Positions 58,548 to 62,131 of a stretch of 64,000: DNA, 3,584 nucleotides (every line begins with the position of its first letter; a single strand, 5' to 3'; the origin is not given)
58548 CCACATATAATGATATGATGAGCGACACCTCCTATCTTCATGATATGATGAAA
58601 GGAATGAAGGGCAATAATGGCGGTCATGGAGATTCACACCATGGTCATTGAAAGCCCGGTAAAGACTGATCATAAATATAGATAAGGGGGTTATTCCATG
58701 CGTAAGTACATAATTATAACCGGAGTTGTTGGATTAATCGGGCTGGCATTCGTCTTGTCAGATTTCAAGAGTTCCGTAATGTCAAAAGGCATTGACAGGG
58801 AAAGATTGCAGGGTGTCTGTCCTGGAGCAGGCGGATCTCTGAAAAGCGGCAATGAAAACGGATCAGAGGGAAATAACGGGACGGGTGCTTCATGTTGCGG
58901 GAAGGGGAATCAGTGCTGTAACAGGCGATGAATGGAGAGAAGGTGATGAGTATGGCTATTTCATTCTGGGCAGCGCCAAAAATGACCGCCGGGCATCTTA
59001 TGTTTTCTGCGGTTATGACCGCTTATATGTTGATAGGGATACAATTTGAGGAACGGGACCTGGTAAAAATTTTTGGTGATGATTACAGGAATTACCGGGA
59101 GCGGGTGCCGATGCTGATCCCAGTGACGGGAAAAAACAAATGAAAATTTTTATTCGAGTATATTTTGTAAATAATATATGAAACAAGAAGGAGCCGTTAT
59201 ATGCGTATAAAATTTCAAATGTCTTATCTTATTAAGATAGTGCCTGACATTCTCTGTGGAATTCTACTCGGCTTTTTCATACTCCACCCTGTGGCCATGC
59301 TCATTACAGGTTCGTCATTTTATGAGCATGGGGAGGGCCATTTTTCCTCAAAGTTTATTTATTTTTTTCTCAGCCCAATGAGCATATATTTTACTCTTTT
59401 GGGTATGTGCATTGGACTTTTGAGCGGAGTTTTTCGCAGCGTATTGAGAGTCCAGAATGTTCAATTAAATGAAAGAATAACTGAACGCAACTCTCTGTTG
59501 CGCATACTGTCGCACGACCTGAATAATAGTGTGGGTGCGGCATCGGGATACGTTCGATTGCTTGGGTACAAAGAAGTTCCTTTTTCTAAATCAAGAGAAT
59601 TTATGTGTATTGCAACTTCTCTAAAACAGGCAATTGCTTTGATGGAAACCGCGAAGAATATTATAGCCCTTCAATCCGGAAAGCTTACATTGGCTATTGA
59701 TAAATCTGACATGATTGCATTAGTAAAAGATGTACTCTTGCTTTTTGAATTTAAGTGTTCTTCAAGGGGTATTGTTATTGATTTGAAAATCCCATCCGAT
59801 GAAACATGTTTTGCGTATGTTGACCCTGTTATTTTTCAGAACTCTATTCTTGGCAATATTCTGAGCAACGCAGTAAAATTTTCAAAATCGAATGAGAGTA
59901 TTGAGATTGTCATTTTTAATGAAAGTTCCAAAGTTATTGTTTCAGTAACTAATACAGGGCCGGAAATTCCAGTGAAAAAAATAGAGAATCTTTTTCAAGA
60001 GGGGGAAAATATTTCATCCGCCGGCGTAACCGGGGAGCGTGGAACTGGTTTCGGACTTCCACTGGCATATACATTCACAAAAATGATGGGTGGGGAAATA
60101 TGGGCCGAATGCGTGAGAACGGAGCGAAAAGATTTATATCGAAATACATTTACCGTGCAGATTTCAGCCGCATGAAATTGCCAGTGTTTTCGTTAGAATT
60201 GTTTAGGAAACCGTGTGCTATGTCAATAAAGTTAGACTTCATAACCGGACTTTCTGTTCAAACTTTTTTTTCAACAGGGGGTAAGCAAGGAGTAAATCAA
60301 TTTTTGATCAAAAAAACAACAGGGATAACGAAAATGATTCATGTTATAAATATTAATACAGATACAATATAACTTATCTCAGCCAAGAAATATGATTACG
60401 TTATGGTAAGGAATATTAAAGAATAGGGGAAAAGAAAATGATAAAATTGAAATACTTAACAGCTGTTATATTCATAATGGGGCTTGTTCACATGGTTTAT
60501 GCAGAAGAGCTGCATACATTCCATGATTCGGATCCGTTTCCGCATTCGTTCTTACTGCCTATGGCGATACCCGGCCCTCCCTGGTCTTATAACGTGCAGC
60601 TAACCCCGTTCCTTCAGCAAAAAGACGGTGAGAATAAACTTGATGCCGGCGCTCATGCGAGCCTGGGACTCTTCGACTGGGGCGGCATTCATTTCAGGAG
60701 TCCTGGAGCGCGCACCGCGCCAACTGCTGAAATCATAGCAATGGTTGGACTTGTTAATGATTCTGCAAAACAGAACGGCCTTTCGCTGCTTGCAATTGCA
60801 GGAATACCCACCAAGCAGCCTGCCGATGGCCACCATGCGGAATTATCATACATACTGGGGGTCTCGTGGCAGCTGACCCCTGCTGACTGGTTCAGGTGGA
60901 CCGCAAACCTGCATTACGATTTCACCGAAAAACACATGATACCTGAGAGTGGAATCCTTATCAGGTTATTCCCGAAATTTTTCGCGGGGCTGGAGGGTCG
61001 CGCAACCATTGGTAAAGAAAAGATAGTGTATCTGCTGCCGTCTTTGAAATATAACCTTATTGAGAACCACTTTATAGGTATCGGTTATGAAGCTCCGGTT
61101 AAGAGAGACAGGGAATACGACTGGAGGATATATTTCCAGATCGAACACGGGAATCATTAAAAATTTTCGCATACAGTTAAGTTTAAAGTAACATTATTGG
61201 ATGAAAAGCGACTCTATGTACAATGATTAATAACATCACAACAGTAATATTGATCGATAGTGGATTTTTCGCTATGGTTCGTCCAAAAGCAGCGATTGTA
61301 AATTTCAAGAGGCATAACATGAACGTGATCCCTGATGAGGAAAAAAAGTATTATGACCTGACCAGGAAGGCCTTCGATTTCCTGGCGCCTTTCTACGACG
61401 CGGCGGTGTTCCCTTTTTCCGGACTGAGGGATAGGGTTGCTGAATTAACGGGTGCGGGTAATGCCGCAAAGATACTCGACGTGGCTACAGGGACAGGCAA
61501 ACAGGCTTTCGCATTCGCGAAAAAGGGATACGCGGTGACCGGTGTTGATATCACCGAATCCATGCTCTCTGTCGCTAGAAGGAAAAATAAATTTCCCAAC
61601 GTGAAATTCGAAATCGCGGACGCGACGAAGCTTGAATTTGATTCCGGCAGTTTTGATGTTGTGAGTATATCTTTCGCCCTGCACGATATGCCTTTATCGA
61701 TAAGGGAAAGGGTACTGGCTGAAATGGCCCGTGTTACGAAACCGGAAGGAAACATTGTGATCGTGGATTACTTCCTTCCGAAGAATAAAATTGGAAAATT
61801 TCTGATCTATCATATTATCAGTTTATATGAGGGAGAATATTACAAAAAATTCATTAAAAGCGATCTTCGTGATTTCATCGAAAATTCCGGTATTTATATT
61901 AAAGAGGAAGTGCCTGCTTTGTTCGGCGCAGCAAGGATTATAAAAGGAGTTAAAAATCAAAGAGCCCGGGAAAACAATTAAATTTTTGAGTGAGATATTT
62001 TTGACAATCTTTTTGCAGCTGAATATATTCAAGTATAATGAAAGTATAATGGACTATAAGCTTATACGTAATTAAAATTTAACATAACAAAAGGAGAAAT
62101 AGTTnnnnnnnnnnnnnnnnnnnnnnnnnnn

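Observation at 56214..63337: Putative copper/silver homeostasis cluster built from unusual small Met-rich and Cys-rich secreted proteins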

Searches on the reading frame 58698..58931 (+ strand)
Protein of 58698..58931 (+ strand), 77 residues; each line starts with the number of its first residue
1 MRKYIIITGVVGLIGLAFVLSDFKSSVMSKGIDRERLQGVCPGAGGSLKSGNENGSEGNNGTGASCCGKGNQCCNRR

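Call 4: search_protein_families(library=pfam, proteins=[window:58698-58931:+], max_evalue=0.1)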
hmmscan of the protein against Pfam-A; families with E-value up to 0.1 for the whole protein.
window:58698-58931:+ (77 aa): 1 family
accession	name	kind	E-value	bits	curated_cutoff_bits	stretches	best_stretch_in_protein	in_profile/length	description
PF15061.11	DUF4538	-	0.093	12.9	27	0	2-18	5-21/57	Domain of unknown function (DUF4538)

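Call 5: search_protein_families(library=ncbifam, proteins=[window:58698-58931:+], max_evalue=0.1)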
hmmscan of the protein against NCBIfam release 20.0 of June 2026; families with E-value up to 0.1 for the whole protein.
window:58698-58931:+ (77 aa): 0 families

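Call 34: search_protein_representatives(protein=window:58698-58931:+)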
Query: 77 residues. Proteins with E-value up to 0.001 (for the whole library): 2; up to 1e-10: 1; up to 1e-30: 1. The best 2 are listed.
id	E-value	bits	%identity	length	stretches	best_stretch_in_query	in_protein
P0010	1.7e-43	162.3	100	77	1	1-77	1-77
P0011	1.5e-05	41.6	42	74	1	1-77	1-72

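Call 36: find_encoding_contigs(protein=P0011, flank=10000, max_places=6)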
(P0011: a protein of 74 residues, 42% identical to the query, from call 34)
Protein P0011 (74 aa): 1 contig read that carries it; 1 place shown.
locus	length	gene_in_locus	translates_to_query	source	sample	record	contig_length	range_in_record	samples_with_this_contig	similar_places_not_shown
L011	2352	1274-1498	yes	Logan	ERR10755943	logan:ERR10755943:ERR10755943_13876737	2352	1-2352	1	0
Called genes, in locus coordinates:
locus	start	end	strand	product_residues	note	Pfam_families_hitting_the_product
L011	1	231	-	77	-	?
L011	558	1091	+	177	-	PF05573:NosL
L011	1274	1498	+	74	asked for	-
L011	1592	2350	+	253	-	?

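Call 74: search_protein_families(library=ncbifam, proteins=[L011:558-1091:+], max_evalue=0.01)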
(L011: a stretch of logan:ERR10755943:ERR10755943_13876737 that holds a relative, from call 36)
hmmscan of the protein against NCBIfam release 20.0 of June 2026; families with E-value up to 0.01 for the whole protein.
L011:558-1091:+ (177 aa): 0 families

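Call 79: find_encoding_contigs(protein=window:58698-58931:+, flank=10000, max_places=8)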
Protein window:58698-58931:+ (77 aa): 4 contigs read that carry it; 3 places shown.
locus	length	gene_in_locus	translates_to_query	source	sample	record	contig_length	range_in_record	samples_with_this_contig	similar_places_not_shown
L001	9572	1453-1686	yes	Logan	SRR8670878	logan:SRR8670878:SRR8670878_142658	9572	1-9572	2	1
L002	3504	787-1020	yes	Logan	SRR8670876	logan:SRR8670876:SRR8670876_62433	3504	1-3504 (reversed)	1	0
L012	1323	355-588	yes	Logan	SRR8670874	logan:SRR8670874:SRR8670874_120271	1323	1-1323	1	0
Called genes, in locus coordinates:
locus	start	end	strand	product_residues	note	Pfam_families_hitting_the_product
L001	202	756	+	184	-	-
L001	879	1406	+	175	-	PF05573:NosL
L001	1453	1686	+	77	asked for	-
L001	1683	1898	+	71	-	-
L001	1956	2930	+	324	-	PF02518:HATPase_c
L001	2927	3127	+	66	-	-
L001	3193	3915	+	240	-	-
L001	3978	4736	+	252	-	PF01209:Ubie_methyltran, PF13489:Methyltransf_23, PF13847:Methyltransf_31, PF08241:Methyltransf_11, PF08242:Methyltransf_12, PF13649:Methyltransf_25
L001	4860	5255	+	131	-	-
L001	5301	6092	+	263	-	PF13557:Phenol_MetA_deg (weak)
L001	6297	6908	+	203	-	-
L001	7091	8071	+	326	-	PF02568:ThiI, PF03054:tRNA_Me_trans, PF05670:NFACT-R_1 (weak), PF18297:NFACT-R_2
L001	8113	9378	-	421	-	PF13487:HD_5, PF01966:HD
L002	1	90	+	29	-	?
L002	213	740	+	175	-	PF05573:NosL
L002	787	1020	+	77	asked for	-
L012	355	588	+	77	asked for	-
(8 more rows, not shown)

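Call 96: search_protein_families(library=pfam, proteins=[window:58698-58931:+], max_evalue=10)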
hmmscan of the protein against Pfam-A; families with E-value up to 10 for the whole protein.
window:58698-58931:+ (77 aa): 1 family
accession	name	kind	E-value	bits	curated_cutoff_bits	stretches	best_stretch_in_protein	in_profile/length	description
PF15061.11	DUF4538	-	0.093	12.9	27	1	2-18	5-21/57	Domain of unknown function (DUF4538)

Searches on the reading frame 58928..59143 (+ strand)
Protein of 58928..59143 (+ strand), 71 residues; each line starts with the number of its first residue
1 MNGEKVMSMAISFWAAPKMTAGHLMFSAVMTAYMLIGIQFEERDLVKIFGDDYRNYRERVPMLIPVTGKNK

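Call 4: search_protein_families(library=pfam, proteins=[window:58928-59143:+], max_evalue=0.1)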
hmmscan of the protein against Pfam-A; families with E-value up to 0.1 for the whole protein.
window:58928-59143:+ (71 aa): 1 family
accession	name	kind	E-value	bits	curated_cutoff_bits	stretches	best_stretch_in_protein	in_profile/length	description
PF06139.17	BphX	-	0.091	13.2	24.7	1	18-64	39-86/133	BphX-like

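Call 5: search_protein_families(library=ncbifam, proteins=[window:58928-59143:+], max_evalue=0.1)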
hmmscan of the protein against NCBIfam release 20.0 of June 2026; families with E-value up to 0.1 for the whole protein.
window:58928-59143:+ (71 aa): 2 families
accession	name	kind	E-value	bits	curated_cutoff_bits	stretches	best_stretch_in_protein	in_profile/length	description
NF045656.1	MeththiolMtaseMddA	equivalog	4.7e-25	88.3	270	1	7-65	180-238/238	methanethiol S-methyltransferase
NF040696.1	isopcys_mtase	equivalog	0.00062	19.7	160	1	20-66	144-189/190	protein-S-isoprenylcysteine O-methyltransferase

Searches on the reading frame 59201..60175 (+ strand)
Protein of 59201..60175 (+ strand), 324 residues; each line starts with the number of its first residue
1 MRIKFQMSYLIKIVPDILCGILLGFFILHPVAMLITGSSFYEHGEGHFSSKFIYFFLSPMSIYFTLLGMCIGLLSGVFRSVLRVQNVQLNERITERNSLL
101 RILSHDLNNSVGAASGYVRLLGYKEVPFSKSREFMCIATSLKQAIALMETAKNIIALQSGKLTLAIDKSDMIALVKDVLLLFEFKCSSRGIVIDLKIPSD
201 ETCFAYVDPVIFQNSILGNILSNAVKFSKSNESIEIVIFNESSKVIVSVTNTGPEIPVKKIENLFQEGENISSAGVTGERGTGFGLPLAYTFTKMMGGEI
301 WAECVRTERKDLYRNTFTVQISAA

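Call 4: search_protein_families(library=pfam, proteins=[window:59201-60175:+], max_evalue=0.1)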
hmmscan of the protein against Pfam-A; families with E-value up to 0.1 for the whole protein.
window:59201-60175:+ (324 aa): 4 families
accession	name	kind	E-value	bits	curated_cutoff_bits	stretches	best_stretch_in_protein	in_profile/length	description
PF02518.31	HATPase_c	-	2.2e-16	60.7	26.4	1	215-308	8-94/111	Histidine kinase-, DNA gyrase B-, and HSP90-like ATPase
PF14501.12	HATPase_c_5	-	0.0027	18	22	1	215-286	8-72/102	GHKL domain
PF00512.31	HisKA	-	0.025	15.1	26.9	1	96-144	2-50/66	His Kinase A (phospho-acceptor) domain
PF12400.13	STIMATE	-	0.031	15.2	22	1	8-86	3-85/124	STIMATE family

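Call 5: search_protein_families(library=ncbifam, proteins=[window:59201-60175:+], max_evalue=0.1)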
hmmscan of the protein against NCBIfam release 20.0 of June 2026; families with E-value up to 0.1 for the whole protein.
window:59201-60175:+ (324 aa): 58 families (the best 25 are shown)
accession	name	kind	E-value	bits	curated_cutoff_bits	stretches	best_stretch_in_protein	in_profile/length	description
NF006800.0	PRK09303.1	equivalog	3.9e-22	78.7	342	1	81-305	136-364/383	histidine kinase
NF053520.1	HK_Porph_FimS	equivalog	6e-22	77.7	600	1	77-286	375-585/618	sensor histidine kinase FimS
NF033091.0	HK_VanS_ACDEFG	equivalog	6.2e-22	78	400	1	94-304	72-281/293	vancomycin resistance histidine kinase VanS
NF047874.1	MASE3_PAS_HK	subfamily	5.6e-19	68.4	560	1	147-303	453-610/655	MASE3 domain-containing sensor histidine kinase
NF033092.0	HK_WalK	equivalog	8.9e-18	64.2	725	1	145-306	423-582/594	cell wall metabolism sensor histidine kinase WalK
NF041880.1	EPS_EpsF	equivalog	3.2e-17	62.2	900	1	97-306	275-479/492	response regulator EpsF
TIGR02956.1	TMAO_torS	equivalog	1.5e-16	59.8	676.5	1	103-303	471-667/967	TMAO reductase system sensor histidine kinase/response regulator TorS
NF011874.0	PRK15347.1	equivalog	1.8e-15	56.1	852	1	91-301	392-597/921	two component system sensor kinase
NF041832.1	near_NosP_CTERM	subfamily_domain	3.4e-15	56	400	1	99-300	10-207/370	NahK/ErcS family hybrid sensor histidine kinase/response regulator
NF008302.0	PRK11091.1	equivalog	5.1e-15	54.7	838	1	87-306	274-493/779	aerobic respiration two-component sensor histidine kinase ArcB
NF038297.2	hybrid_HK_HrmK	equivalog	7.6e-15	54.6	725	1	84-301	223-440/607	hybrid histidine kinase/response regulator HrmK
TIGR01386.1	cztS_silS_copS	subfamily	1.3e-14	54.1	292.55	1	159-306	305-446/457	heavy metal sensor histidine kinase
TIGR02966.1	phoR_proteo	equivalog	3.3e-13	49.3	334.2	1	84-287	101-304/333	phosphate regulon sensor histidine kinase PhoR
NF046044.1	PnpS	equivalog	9e-13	48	400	1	104-302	178-375/390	two-component system histidine kinase PnpS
NF007793.0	PRK10490.1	equivalog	9e-13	47.1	1123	1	90-304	658-868/895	two-component system sensor histidine kinase KdpD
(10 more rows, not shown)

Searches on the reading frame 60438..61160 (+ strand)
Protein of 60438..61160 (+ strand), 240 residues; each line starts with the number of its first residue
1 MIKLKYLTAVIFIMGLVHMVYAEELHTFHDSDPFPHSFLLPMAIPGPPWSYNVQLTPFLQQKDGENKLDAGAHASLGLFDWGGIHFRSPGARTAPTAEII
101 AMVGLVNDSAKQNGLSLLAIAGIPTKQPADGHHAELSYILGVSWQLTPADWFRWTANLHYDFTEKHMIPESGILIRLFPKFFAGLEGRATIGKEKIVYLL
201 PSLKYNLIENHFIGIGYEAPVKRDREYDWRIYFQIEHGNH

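Call 4: search_protein_families(library=pfam, proteins=[window:60438-61160:+], max_evalue=0.1)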
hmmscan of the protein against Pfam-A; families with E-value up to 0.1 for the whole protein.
window:60438-61160:+ (240 aa): 0 families

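Call 5: search_protein_families(library=ncbifam, proteins=[window:60438-61160:+], max_evalue=0.1)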
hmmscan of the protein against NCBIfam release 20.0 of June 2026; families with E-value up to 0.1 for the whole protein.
window:60438-61160:+ (240 aa): 0 families

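Call 30: find_related_loci(query=window:60438-61160:+, collection=metagenome_contigs, flank=10000)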
Query window:60438-61160:+ (240 aa) in metagenome_contigs; peptide patterns used: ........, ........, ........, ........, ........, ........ (x = any residue, [..] = any of these).
57 stretches matched a pattern, but none encodes a relative of the query by tblastn (E <= 1e-3).

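Call 33: search_dna_similar(query=window:60438-61160:+, collection=plasmids, mode=protein, max_evalue=0.01, max_rows=15)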
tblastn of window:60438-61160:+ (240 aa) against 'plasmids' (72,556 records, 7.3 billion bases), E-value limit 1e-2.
No match.

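Call 65: predict_structure(protein=window:60438-61160:+)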
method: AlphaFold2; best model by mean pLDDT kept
length: 240 residues; sequences in the alignment: 1
mean_pLDDT: 32.6   pTM: 0.21
mean pLDDT of the five models: 32.6, 31.4, 31.4, 30.3, 28.3
residues with pLDDT >= 90: 0; 70-90: 0; 50-70: 0; < 50: 240
segments of 3 or more residues with pLDDT < 50: 1-240
pLDDT, mean of each block of 10 residues (from residue 1): 43 41 37 28 26 28 34 30 29 34 34 37 38 33 33 31 33 33 30 28 25 31 34 31
secondary structure, 60 per line:
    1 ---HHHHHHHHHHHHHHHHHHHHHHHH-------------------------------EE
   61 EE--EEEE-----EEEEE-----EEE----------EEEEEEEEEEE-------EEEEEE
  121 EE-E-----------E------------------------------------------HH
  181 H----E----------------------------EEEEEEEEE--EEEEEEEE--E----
elements in order: H4-27 E59-62 E65-68 E74-78 E84-86 E97-107 E115-122 E215-223 E226-233

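Call 76: search_solved_structures(query=window:60438-61160:+, max_evalue=10, show_alignments=2)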
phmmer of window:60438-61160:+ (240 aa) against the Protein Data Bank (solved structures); distinct sequences matched with E-value up to 10: 4.
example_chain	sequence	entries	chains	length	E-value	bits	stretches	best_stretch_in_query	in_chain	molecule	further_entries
5lw4_A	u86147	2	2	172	0.36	13.2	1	87-165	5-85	Putative chitin binding protein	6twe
3bjd_A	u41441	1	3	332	0.84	12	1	108-171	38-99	Putative 3-oxoacyl-(acyl-carrier-protein) synthase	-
8w1q_A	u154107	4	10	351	0.9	11.9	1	108-171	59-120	Pyrroloquinoline quinone (Coenzyme PQQ) biosynthesis protein C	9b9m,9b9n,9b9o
8xid_A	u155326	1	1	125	3.5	10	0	95-151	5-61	Capsid protein alpha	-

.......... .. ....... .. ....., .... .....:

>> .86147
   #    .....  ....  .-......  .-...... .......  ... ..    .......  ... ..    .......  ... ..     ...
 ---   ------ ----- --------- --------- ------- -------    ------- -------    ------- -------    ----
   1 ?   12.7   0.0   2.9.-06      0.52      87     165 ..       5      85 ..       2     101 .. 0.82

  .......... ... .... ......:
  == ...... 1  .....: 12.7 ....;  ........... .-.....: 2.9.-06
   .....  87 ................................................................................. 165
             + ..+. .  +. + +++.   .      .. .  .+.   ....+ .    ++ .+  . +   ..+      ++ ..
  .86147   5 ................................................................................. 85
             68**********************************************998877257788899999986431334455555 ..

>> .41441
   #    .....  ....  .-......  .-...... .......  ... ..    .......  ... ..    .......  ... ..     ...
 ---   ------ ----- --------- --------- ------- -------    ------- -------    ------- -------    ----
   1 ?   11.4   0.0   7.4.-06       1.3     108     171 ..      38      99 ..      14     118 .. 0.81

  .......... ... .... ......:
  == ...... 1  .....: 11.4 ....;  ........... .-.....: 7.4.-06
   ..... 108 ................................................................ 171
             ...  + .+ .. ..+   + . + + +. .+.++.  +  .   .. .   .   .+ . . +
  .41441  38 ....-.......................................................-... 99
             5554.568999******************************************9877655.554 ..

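Call 96: search_protein_families(library=pfam, proteins=[window:60438-61160:+], max_evalue=10)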
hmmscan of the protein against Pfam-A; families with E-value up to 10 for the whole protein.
window:60438-61160:+ (240 aa): 0 families

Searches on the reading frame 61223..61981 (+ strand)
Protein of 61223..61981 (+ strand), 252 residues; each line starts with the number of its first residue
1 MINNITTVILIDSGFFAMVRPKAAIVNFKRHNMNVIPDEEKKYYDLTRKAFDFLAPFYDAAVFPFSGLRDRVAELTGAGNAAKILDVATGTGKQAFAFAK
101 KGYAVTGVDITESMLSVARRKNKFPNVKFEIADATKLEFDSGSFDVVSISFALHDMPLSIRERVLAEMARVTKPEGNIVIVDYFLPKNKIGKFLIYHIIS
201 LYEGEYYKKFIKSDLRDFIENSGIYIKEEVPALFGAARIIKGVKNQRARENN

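Call 10: search_protein_families(library=pfam, proteins=[window:61223-61981:+], max_evalue=0.001)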
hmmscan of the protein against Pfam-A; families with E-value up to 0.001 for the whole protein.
window:61223-61981:+ (252 aa): 8 families
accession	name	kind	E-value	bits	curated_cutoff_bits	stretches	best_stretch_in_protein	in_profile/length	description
PF13649.12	Methyltransf_25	-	5.3e-24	85.2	27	1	84-176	1-97/97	Methyltransferase domain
PF08241.18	Methyltransf_11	-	1.5e-22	80.5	21.2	1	85-180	1-95/95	Methyltransferase domain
PF13847.12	Methyltransf_31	-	3.4e-20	72.7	27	1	81-184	4-113/145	Methyltransferase domain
PF01209.24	Ubie_methyltran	-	1.4e-19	70.8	20.1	1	69-188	36-159/233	ubiE/COQ5 methyltransferase family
PF08242.18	Methyltransf_12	-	1.2e-12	48.8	30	1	85-177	1-97/98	Methyltransferase domain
PF13489.12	Methyltransf_23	-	8.9e-10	39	27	1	68-184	9-120/164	Methyltransferase domain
PF20922.3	Anamorsin_N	-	9.9e-05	22.5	27.1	1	127-182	34-89/163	Anamorsin, N-terminal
PF03848.20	TehB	-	0.00043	20.2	20.4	1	80-181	30-133/193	Tellurite resistance protein TehB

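Call 74: search_protein_families(library=ncbifam, proteins=[window:61223-61981:+], max_evalue=0.01)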
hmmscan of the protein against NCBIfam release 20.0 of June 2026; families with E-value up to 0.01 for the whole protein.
window:61223-61981:+ (252 aa): 47 families (the best 25 are shown)
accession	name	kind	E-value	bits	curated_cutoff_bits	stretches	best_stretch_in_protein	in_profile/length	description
TIGR01934.1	MenG_MenH_UbiE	subfamily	3.8e-27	95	158.35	1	69-191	28-152/223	ubiquinone/menaquinone biosynthesis methyltransferase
NF043040.1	corrin_prot_MT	hypoth_equivalog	1e-23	84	180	1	68-197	30-164/216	corrinoid protein-associated methyltransferase CpaM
NF001244.0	PRK00216.1-5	equivalog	3.4e-23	82.2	216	1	49-191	12-164/236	bifunctional demethylmenaquinone methyltransferase/2-methoxy-6-polyprenyl-1,4-benzoquinol methylase UbiE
NF001241.0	PRK00216.1-2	equivalog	1.1e-21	77.5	327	1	68-190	39-157/231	demethylmenaquinone methyltransferase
NF001240.0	PRK00216.1-1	equivalog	4.5e-18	65.2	378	1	75-189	58-177/251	bifunctional demethylmenaquinone methyltransferase/2-methoxy-6-polyprenyl-1,4-benzoquinol methylase UbiE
NF001243.0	PRK00216.1-4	equivalog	3.9e-17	62.4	235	1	69-187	36-158/237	demethylmenaquinone methyltransferase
NF038261.1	rhodoquin_RquA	equivalog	4.4e-17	62.5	175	1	83-229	52-202/218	rhodoquinone biosynthesis methyltransferase RquA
TIGR02752.1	MenG_heptapren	equivalog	1.1e-16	61.1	419.85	1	78-189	43-158/231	demethylmenaquinone methyltransferase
NF001242.0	PRK00216.1-3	equivalog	9.6e-16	57.9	351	1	80-183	70-178/258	bifunctional demethylmenaquinone methyltransferase/2-methoxy-6-polyprenyl-1,4-benzoquinol methylase UbiE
NF045882.1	PLipidMtase_Leg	equivalog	2.4e-15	56.9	390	1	48-195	7-158/207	phospholipid N-methyltransferase PmtA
NF045667.1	MTase_DVU1556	equivalog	7.9e-15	54.9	155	1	68-188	10-127/213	DVU_1556 family methyltransferase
NF047649.1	MTase_UXPK_star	exception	7.2e-13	48.2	460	1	79-185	76-186/283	methyltransferase/UXPK-star double selenoprotein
NF052510.1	methyltran_MpqE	exception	5e-12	45.7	335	1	74-192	40-163/234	methyl-plastoquinone biosynthesis methyltransferase MpqE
NF041536.1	ArsM_DUF2284_UU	exception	9e-12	44.1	575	1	80-187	76-187/459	arsenite methyltransferase/DUF2284 domain selenoprotein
NF008823.0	PRK11873.1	subfamily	6.2e-11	42.3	263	1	83-183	80-184/272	arsenite methyltransferase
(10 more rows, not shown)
